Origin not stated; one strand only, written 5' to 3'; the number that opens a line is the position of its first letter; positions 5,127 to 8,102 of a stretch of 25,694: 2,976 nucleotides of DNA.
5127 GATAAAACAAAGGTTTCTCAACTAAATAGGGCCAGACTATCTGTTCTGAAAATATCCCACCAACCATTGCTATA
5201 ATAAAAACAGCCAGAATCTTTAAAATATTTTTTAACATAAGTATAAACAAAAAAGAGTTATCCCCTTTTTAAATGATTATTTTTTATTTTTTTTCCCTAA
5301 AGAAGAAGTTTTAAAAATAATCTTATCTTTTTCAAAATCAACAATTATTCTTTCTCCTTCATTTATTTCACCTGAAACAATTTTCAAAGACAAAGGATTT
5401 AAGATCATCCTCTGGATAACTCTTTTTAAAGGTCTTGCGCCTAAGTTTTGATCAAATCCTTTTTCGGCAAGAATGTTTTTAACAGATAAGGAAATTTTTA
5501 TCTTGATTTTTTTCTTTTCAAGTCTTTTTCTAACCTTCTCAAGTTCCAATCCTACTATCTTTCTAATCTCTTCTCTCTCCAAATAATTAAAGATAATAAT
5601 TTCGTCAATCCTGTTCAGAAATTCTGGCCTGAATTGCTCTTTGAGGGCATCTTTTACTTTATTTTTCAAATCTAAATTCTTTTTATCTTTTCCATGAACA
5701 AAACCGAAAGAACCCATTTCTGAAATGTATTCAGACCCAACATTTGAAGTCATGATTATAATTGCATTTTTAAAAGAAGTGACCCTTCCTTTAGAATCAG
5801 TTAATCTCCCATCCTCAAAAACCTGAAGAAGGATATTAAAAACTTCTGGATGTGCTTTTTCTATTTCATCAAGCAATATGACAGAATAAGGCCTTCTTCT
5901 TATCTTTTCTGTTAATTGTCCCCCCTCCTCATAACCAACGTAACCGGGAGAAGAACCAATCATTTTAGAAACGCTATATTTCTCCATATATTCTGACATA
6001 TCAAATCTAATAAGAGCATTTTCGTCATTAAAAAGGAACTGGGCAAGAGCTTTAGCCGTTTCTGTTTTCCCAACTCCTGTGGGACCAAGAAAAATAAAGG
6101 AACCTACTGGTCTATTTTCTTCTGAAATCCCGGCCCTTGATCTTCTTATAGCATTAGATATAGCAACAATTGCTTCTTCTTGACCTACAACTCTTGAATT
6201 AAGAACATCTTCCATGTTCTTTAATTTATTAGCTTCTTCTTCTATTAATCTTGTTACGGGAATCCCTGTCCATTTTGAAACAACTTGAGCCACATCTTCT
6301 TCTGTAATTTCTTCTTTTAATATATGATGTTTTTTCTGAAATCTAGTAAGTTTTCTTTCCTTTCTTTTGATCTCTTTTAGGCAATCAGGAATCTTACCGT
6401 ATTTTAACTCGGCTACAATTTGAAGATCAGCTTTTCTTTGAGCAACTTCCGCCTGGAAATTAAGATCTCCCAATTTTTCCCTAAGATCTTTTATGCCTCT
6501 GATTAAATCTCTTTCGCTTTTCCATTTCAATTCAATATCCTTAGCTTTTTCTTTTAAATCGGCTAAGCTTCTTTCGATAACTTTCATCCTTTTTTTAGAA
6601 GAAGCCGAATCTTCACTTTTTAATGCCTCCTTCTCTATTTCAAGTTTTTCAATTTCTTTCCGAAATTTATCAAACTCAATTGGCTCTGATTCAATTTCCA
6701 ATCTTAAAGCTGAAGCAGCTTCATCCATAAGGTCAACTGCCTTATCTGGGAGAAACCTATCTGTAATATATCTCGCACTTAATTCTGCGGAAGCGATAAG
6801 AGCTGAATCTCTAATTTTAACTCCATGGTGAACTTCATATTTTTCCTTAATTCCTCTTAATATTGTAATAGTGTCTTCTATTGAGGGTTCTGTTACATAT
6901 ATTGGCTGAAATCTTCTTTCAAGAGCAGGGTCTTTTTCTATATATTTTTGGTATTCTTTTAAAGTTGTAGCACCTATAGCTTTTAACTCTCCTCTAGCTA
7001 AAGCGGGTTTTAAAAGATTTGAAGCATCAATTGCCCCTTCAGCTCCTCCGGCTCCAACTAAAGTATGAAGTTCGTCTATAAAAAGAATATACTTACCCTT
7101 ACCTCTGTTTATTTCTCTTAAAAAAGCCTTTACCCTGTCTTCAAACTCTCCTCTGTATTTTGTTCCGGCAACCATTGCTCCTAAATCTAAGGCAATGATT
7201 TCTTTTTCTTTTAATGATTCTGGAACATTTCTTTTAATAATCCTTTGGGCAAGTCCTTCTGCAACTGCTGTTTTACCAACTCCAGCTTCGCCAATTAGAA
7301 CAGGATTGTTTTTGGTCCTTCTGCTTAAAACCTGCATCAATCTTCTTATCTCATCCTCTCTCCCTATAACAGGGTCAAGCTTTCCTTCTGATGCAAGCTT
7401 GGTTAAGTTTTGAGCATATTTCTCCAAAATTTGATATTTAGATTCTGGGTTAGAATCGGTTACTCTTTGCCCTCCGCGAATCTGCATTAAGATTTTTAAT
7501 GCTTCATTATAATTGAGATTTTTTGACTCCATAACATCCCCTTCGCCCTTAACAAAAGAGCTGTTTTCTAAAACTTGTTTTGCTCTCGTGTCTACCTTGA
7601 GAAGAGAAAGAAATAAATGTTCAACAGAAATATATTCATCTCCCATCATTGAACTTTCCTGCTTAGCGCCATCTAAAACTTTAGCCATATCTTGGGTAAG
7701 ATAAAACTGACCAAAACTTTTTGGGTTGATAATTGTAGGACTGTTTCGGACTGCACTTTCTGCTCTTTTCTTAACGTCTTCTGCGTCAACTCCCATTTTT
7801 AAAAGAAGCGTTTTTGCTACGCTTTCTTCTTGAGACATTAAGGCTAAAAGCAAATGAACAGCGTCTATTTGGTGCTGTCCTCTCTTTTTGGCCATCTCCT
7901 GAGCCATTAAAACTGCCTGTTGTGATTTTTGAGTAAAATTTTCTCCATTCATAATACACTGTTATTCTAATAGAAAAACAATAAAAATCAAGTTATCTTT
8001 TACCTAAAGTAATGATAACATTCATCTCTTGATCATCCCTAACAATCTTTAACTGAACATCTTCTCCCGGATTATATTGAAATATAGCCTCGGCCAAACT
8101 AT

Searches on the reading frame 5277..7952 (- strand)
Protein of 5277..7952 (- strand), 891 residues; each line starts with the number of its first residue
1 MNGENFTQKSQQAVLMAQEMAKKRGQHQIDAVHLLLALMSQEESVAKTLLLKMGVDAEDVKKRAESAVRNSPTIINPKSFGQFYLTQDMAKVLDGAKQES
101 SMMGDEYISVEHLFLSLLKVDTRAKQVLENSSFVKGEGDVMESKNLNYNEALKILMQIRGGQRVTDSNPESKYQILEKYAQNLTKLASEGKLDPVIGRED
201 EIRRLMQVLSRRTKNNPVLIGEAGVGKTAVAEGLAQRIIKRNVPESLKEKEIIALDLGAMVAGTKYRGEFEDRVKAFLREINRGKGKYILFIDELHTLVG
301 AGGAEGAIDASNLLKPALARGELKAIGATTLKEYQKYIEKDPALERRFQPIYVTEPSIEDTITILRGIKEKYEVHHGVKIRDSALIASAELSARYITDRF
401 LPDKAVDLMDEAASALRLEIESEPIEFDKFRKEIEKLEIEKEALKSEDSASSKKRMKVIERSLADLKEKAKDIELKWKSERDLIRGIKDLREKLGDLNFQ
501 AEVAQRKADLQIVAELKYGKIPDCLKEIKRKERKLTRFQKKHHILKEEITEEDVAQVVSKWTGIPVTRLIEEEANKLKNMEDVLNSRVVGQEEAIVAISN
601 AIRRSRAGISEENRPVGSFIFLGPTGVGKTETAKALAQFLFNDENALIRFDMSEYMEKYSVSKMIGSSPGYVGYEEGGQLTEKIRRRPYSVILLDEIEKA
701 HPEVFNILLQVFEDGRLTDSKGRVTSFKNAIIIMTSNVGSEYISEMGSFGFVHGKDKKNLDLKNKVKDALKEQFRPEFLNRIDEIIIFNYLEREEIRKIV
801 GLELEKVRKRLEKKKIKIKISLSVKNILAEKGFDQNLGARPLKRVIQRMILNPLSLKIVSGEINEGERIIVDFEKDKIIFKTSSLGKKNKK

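Call 12: search_protein_families(library=pfam, proteins=[window:5277-7952:-], max_evalue=0.001)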
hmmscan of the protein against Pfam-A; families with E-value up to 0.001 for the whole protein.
window:5277-7952:- (891 aa): 20 families
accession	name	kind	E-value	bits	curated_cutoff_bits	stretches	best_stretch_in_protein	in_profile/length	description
PF07724.20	AAA_2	-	1.9e-71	239.9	27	1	614-785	1-166/166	AAA domain (Cdc48 subfamily)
PF17871.7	AAA_lid_9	-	6.1e-34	116.5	22.8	1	357-457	1-101/104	AAA lid domain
PF10431.15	ClpB_D2-small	-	2.4e-24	85.6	21.9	1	791-871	1-81/81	C-terminal, D2-small domain, of ClpB protein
PF00004.35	AAA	-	1.6e-22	80.8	21.2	2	218-349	2-124/131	ATPase family associated with various cellular activities (AAA)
PF02861.25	Clp_N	-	8.3e-21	74.3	20.7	2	17-67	1-51/53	Clp amino terminal domain, pathogenicity island component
PF07728.20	AAA_5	-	2.4e-17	63.7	22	1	619-740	2-125/139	AAA domain (dynein-related subfamily)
PF13191.12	AAA_16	-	1.7e-12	48.6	32.6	1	195-242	2-52/167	AAA ATPase domain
PF13401.12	AAA_22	-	9.3e-12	45.8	27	1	618-713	7-109/130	AAA domain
PF00158.32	Sigma54_activat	-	2.7e-10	40.6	20.2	1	617-735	23-140/168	Sigma-54 interaction domain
PF13173.12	AAA_14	-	2e-06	28.3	27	0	218-298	6-74/129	AAA domain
PF20720.3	nSTAND3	-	2.9e-06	27.5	27.2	0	213-242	16-45/155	Novel STAND NTPase 3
PF01695.23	IstB_IS21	-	6e-06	26.4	24.1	0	202-241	80-119/238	IstB-like ATP binding protein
PF12775.13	AAA_7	-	7.7e-06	26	25.8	0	619-667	36-84/181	P-loop containing dynein motor region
PF13177.12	DNA_pol3_delta2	-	5.8e-05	23.6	27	0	611-714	14-127/161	DNA polymerase III, delta subunit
PF01078.27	Mg_chelatase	-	0.0001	22.2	20.3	0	618-644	24-50/207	Magnesium chelatase, subunit ChlI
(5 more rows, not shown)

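Call 44: find_homologous_proteins(query=window:5277-7952:-, max_evalue=1e-100)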
Query window:5277-7952:- (891 aa): 8000 proteins with E <= 1e-100 among 8000 candidates; the best 120 are listed.
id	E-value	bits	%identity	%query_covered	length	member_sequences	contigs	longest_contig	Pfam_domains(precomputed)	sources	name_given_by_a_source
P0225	0.0e+0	1895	100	100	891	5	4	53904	PF13173.13,PF02861.26,PF00004.36,PF13401.13,PF23569.2,PF17871.8,PF07728.21,PF13191.13,PF01695.24,PF00158.33,PF07724.21,PF12775.14,PF10431.16,PF20720.4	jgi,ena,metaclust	metaclust:\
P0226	0.0e+0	1627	85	100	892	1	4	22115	PF13173.13,PF02861.26,PF00004.36,PF13401.13,PF23569.2,PF17871.8,PF07728.21,PF13191.13,PF00158.33,PF07724.21,PF12775.14,PF10431.16,PF20720.4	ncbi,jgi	jgi:ATP-dependent Clp protease ATP-binding subunit ClpB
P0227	0.0e+0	1623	85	100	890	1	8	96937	PF13173.13,PF02861.26,PF00004.36,PF13401.13,PF23569.2,PF17871.8,PF07728.21,PF13191.13,PF00158.33,PF07724.21,PF10431.16,PF20720.4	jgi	jgi:ATP-dependent Clp protease ATP-binding subunit ClpB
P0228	0.0e+0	1505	78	100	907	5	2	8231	PF13173.13,PF02861.26,PF00004.36,PF13401.13,PF23569.2,PF17871.8,PF07728.21,PF13191.13,PF00158.33,PF07724.21,PF12775.14,PF10431.16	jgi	-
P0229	0.0e+0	1484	76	99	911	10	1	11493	PF02861.26,PF00004.36,PF13401.13,PF23569.2,PF17871.8,PF07728.21,PF13191.13,PF00158.33,PF07724.21,PF12775.14,PF05621.18,PF10431.16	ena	-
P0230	0.0e+0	1478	76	99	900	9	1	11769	PF02861.26,PF00004.36,PF13401.13,PF23569.2,PF17871.8,PF07728.21,PF13191.13,PF00158.33,PF07724.21,PF12775.14,PF10431.16,PF20720.4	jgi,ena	-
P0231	0.0e+0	1474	75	100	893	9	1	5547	PF02861.26,PF00004.36,PF13401.13,PF23569.2,PF17871.8,PF07728.21,PF13191.13,PF01695.24,PF00158.33,PF07724.21,PF10431.16,PF20720.4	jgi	-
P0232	0.0e+0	1439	74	99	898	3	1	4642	PF13173.13,PF02861.26,PF00004.36,PF13401.13,PF23569.2,PF17871.8,PF07728.21,PF13191.13,PF00158.33,PF07724.21,PF12775.14,PF01078.28,PF10431.16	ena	-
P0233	0.0e+0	1434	74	100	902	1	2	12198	PF13173.13,PF02861.26,PF00004.36,PF13401.13,PF23569.2,PF17871.8,PF07728.21,PF13191.13,PF00158.33,PF07724.21,PF05621.18,PF01078.28,PF10431.16,PF20720.4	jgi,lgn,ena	-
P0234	0.0e+0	1423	74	99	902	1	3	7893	PF02861.26,PF00004.36,PF13401.13,PF23569.2,PF17871.8,PF07728.21,PF13191.13,PF00158.33,PF07724.21,PF12775.14,PF05621.18,PF10431.16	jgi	-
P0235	0.0e+0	1421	74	99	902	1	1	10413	PF02861.26,PF00004.36,PF13401.13,PF23569.2,PF17871.8,PF07728.21,PF13191.13,PF00158.33,PF07724.21,PF12775.14,PF05621.18,PF10431.16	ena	-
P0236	0.0e+0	1421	74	99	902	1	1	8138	PF02861.26,PF00004.36,PF13401.13,PF23569.2,PF17871.8,PF07728.21,PF13191.13,PF00158.33,PF07724.21,PF12775.14,PF05621.18,PF10431.16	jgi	-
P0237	0.0e+0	1417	74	98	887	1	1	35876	PF13173.13,PF02861.26,PF00004.36,PF13401.13,PF23569.2,PF17871.8,PF07728.21,PF13191.13,PF00158.33,PF07724.21,PF12775.14,PF05621.18,PF01078.28,PF10431.16,PF20720.4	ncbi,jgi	-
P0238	0.0e+0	1416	74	99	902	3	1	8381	PF02861.26,PF00004.36,PF13401.13,PF23569.2,PF17871.8,PF07728.21,PF13191.13,PF00158.33,PF07724.21,PF12775.14,PF05621.18,PF10431.16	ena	-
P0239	0.0e+0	1413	73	99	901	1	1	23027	PF02861.26,PF00004.36,PF13401.13,PF23569.2,PF17871.8,PF07728.21,PF13191.13,PF00158.33,PF07724.21,PF12775.14,PF05621.18,PF10431.16,PF20720.4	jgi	-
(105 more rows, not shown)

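Call 45: find_encoding_contigs(protein=P0227, flank=10000, max_places=3)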
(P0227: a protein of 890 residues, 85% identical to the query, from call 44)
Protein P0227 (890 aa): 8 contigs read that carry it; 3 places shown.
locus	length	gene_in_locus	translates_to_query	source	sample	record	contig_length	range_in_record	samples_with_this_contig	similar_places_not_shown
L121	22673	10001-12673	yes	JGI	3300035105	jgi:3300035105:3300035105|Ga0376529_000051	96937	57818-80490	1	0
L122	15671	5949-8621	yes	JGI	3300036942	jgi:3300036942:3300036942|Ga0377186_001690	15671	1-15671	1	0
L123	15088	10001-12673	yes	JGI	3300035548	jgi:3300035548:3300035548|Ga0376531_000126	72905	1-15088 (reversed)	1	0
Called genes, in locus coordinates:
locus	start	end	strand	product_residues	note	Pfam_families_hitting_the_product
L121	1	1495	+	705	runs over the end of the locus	PF03477:ATP-cone, PF13597:NRDD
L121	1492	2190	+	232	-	PF13353:Fer4_12, PF04055:Radical_SAM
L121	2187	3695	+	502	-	PF13567:DUF4131, PF03772:Competence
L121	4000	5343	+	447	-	PF22053:DUF6938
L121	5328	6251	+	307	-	-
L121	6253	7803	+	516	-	-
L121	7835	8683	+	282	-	PF00535:Glycos_transf_2, PF10111:Glyco_tranf_2_2, PF13641:Glyco_tranf_2_3, PF13632:Glyco_trans_2_3 (weak)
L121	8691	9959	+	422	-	PF00089:Trypsin, PF10459:Peptidase_S46 (faint), PF13365:Trypsin_2, PF13180:PDZ_2, PF17820:PDZ_6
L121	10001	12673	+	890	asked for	PF02861:Clp_N, PF23569:NBD_SMAX1, PF00004:AAA, PF17871:AAA_lid_9, PF00004:AAA, PF07724:AAA_2, PF07728:AAA_5, PF10431:ClpB_D2-small, +5 more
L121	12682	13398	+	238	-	PF13365:Trypsin_2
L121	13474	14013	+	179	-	-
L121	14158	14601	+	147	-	PF18895:T4SS_pilin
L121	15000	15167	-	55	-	PF00011:HSP20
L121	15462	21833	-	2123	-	PF00932:LTD, PF21310:OCRL-like_ASH (faint), PF00932:LTD, PF19077:Big_13 (faint), PF19190:BACON_2 (faint), PF22544:HYDIN_VesB_CFA65-like_Ig (faint)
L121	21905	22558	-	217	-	-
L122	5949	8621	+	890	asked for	PF02861:Clp_N, PF23569:NBD_SMAX1, PF00004:AAA, PF17871:AAA_lid_9, PF00004:AAA, PF07724:AAA_2, PF07728:AAA_5, PF10431:ClpB_D2-small, +5 more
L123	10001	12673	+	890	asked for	PF02861:Clp_N, PF23569:NBD_SMAX1, PF00004:AAA, PF17871:AAA_lid_9, PF00004:AAA, PF07724:AAA_2, PF07728:AAA_5, PF10431:ClpB_D2-small, +5 more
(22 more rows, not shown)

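Call 46: find_encoding_contigs(protein=P0226, flank=10000, max_places=3)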
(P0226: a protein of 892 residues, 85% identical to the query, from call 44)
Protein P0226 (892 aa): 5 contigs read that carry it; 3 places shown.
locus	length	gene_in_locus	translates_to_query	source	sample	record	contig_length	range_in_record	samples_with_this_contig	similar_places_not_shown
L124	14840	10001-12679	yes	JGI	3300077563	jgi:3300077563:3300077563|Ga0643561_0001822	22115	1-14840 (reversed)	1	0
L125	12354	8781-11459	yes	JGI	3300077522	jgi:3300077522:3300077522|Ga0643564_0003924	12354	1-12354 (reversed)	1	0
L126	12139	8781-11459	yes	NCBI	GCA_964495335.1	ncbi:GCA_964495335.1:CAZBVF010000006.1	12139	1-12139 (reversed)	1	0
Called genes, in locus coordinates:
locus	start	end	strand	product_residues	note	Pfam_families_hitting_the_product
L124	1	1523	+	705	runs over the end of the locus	PF03477:ATP-cone, PF13597:NRDD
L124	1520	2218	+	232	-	PF13353:Fer4_12, PF04055:Radical_SAM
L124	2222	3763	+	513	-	PF13567:DUF4131, PF03772:Competence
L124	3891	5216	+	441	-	PF22053:DUF6938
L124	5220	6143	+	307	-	-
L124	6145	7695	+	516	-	-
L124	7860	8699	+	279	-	PF00535:Glycos_transf_2, PF10111:Glyco_tranf_2_2, PF13641:Glyco_tranf_2_3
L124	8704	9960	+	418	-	PF00089:Trypsin, PF10459:Peptidase_S46 (faint), PF13365:Trypsin_2, PF13180:PDZ_2, PF17820:PDZ_6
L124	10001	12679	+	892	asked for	PF02861:Clp_N, PF23569:NBD_SMAX1, PF00004:AAA, PF17871:AAA_lid_9, PF00004:AAA, PF07724:AAA_2, PF07728:AAA_5, PF10431:ClpB_D2-small, +6 more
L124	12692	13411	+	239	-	PF13365:Trypsin_2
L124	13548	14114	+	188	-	-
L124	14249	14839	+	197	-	?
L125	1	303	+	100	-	?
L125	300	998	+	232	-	PF13353:Fer4_12, PF04055:Radical_SAM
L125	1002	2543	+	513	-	PF13567:DUF4131, PF03772:Competence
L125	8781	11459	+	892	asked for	PF02861:Clp_N, PF23569:NBD_SMAX1, PF00004:AAA, PF17871:AAA_lid_9, PF00004:AAA, PF07724:AAA_2, PF07728:AAA_5, PF10431:ClpB_D2-small, +6 more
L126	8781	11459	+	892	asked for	PF02861:Clp_N, PF23569:NBD_SMAX1, PF00004:AAA, PF17871:AAA_lid_9, PF00004:AAA, PF07724:AAA_2, PF07728:AAA_5, PF10431:ClpB_D2-small, +6 more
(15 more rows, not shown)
